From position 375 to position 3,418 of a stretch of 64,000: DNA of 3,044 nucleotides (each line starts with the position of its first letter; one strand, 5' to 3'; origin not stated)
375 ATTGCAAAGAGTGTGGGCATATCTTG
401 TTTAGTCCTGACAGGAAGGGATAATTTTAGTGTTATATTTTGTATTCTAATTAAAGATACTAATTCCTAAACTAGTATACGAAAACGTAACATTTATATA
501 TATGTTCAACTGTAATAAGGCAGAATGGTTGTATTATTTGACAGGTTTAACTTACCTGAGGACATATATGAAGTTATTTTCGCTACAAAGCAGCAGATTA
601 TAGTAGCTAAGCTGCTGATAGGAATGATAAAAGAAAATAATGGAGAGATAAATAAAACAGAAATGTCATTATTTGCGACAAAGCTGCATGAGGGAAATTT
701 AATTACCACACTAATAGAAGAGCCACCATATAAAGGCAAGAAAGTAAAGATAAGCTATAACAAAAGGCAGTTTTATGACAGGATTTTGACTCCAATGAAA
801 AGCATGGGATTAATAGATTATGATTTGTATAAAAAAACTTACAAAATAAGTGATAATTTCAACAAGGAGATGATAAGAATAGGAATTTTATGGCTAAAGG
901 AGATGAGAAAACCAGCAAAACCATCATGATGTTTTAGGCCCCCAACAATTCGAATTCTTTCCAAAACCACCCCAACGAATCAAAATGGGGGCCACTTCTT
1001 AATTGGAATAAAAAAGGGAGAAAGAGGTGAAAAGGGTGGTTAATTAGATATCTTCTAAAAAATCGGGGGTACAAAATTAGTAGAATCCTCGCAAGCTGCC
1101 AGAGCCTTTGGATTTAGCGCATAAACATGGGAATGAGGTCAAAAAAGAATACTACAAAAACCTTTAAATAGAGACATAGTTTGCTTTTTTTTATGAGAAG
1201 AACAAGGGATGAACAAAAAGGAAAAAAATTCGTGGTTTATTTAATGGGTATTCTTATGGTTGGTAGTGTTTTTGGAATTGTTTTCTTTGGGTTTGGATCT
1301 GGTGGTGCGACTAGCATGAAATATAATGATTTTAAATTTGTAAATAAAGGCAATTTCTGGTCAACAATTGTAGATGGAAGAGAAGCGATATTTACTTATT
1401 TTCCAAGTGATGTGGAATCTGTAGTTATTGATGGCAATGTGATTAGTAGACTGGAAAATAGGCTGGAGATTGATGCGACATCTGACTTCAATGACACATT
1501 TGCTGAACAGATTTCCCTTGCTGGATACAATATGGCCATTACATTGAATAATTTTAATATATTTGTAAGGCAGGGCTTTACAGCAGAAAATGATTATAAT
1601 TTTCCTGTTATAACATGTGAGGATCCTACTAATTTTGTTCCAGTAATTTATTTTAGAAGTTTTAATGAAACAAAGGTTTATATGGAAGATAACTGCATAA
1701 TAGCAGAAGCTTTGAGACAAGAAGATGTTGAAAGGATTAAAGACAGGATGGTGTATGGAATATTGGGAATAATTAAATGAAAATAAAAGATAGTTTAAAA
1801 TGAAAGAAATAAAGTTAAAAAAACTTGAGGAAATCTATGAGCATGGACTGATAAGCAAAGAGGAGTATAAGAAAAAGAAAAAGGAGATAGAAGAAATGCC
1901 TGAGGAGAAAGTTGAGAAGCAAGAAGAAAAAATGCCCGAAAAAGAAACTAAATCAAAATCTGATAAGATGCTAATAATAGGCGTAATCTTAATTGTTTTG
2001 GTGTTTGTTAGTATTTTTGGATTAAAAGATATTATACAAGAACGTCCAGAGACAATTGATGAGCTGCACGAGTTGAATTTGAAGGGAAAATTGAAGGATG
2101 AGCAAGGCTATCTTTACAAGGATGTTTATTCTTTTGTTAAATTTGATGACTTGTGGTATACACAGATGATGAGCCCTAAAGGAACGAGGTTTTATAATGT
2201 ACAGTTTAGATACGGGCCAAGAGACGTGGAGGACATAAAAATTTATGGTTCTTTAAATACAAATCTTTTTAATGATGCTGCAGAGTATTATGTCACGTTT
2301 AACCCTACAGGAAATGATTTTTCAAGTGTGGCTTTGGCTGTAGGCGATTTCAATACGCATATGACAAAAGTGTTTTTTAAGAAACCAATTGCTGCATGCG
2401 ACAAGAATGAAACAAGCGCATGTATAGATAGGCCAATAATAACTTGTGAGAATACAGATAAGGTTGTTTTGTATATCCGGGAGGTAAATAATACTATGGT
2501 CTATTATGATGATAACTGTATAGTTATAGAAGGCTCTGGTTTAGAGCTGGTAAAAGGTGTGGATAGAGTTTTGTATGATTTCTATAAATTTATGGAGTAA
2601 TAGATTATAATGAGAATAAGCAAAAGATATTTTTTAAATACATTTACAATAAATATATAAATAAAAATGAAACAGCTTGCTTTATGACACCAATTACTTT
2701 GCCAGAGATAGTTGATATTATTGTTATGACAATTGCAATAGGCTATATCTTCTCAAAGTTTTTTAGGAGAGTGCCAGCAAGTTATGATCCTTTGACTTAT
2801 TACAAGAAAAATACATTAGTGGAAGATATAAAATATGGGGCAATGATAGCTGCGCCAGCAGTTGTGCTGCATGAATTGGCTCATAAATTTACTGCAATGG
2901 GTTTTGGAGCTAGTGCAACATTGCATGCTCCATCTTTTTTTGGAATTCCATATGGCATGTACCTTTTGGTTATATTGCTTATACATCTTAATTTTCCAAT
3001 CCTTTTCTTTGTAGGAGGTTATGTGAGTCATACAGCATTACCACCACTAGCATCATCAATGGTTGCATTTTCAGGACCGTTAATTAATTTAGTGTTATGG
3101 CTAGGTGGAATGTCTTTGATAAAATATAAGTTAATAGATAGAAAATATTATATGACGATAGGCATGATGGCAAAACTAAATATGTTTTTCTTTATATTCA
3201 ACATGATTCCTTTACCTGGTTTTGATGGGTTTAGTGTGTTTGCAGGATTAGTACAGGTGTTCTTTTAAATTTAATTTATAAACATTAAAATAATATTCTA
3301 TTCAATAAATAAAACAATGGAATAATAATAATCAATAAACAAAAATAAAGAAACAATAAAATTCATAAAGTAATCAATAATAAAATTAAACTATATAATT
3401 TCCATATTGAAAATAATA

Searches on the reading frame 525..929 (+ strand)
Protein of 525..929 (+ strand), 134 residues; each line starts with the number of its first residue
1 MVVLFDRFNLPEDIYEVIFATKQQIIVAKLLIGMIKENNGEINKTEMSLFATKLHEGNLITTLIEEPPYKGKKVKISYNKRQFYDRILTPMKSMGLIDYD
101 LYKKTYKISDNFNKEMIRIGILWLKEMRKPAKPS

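Call 24: find_encoding_contigs(protein=window:525-929:+, flank=10000, max_places=3)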
Protein window:525-929:+ (134 aa): 23 contigs read that carry it; 2 places shown.
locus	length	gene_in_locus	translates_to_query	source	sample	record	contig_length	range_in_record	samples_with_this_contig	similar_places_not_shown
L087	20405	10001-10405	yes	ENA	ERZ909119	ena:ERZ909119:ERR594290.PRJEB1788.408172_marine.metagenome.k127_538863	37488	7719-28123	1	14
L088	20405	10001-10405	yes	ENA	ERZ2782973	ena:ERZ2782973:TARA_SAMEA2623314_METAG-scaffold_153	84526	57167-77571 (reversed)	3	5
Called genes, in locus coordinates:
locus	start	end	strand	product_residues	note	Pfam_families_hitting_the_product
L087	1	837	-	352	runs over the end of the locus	PF04055:Radical_SAM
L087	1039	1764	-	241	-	PF22175:Ogg-HhH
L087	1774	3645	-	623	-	PF00317:Ribonuc_red_lgN, PF02867:Ribonuc_red_lgC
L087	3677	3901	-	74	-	-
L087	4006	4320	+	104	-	-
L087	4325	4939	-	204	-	PF02572:CobA_CobO_BtuR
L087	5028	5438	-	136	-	PF11969:DcpS_C, PF01230:HIT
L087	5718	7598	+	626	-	PF00270:DEAD (faint), PF04851:ResIII, PF06733:DEAD_2, PF13307:Helicase_C_2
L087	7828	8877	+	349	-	PF00291:PALP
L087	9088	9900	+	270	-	PF00520:Ion_trans, PF07885:Ion_trans_2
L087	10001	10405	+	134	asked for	-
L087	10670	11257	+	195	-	-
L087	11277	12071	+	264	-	-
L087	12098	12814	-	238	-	PF01694:Rhomboid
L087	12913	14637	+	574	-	PF01656:CbiA, PF06418:CTP_synth_N, PF00117:GATase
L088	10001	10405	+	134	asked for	-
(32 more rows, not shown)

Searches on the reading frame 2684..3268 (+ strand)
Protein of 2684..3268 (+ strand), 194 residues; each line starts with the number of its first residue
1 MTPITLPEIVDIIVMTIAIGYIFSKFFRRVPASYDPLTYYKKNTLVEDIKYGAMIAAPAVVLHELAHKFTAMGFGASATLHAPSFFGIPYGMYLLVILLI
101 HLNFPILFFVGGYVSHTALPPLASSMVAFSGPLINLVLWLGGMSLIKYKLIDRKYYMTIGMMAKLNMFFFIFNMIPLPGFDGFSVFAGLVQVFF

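Call 17: search_protein_families(library=pfam, proteins=[window:2684-3268:+], max_evalue=0.001)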
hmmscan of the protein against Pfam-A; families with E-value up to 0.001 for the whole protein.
window:2684-3268:+ (194 aa): 1 family
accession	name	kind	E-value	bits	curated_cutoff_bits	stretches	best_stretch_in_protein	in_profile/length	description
PF02163.28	Peptidase_M50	-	1.2e-08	35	27.2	1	146-191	150-195/221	Peptidase family M50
